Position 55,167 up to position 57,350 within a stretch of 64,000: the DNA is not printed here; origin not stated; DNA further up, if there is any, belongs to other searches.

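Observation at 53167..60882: A SusC/SusD-less surface glycan locus: small beta-barrel OMP, two PCMD-like lipoproteins and two GH18-like lipoproteins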

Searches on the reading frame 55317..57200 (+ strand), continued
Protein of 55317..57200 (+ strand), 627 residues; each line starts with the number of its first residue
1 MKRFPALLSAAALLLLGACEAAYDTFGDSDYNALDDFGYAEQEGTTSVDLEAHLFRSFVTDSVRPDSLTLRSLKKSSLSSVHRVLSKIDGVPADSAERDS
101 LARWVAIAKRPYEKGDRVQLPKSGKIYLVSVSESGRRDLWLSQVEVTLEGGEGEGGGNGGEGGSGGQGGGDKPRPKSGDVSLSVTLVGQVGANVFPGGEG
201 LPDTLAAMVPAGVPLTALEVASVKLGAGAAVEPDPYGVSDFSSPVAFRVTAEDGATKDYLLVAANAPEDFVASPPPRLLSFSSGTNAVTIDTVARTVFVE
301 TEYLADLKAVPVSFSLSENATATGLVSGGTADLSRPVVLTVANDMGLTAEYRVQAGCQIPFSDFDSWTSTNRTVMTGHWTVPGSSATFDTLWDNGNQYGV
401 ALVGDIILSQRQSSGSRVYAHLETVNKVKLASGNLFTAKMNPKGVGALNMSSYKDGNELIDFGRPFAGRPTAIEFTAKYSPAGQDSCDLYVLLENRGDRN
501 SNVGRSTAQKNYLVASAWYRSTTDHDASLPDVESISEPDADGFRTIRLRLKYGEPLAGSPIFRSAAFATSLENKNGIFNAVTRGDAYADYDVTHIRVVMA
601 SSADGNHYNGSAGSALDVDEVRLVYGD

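Call 15: search_solved_structures(query=window:55317-57200:+, max_evalue=1, show_alignments=1)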
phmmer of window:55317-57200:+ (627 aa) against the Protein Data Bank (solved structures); distinct sequences matched with E-value up to 1: 32.
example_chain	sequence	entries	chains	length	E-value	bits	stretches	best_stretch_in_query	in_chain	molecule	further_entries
3hbz_A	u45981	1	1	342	2.1e-05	26.5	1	594-625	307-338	putative glycoside hydrolase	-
7d30_A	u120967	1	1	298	0.001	20.9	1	121-214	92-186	sybody fusion of MR17-SR31 with a GS linker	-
7zq8_A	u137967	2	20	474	0.011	17.6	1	145-209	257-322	VelcroVax tandem HBcAg with SUMO-Affimer inserted at MIR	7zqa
6ejm_H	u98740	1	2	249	0.012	17.4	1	134-194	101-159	SINGLE CHAIN FV FRAGMENT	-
8ezm_H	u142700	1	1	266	0.017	16.9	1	133-185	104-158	Transmission-reducing antibody AS01-63, Single-chain Fv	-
8a9y_T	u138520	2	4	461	0.021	16.6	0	200-263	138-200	DUF4960 domain-containing protein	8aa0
8aa2_T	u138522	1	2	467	0.024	16.4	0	200-263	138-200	DUF4960 domain-containing protein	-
3s30_A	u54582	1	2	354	0.027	16.3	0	212-255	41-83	Hypothetical glycoside hydrolase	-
8ubg_A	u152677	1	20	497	0.076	14.8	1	149-203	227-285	DpHF19,Green fluorescent protein (Fragment)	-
5u0u_G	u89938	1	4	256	0.088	14.5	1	136-199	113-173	DH270.1 single-chain variable fragment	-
8soz_C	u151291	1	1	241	0.1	14.3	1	133-190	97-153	602 single chain fragment variable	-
8fis_J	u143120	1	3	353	0.1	14.3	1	128-180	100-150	J3-VRC26.25 Light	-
8sow_C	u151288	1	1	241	0.13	14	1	133-190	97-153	F10 single chain fragment variable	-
8s93_A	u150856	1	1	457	0.15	13.8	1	148-212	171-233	Tyrosine-protein kinase BTK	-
8pmw_A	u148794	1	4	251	0.16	13.7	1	137-184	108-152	scFv_p60.1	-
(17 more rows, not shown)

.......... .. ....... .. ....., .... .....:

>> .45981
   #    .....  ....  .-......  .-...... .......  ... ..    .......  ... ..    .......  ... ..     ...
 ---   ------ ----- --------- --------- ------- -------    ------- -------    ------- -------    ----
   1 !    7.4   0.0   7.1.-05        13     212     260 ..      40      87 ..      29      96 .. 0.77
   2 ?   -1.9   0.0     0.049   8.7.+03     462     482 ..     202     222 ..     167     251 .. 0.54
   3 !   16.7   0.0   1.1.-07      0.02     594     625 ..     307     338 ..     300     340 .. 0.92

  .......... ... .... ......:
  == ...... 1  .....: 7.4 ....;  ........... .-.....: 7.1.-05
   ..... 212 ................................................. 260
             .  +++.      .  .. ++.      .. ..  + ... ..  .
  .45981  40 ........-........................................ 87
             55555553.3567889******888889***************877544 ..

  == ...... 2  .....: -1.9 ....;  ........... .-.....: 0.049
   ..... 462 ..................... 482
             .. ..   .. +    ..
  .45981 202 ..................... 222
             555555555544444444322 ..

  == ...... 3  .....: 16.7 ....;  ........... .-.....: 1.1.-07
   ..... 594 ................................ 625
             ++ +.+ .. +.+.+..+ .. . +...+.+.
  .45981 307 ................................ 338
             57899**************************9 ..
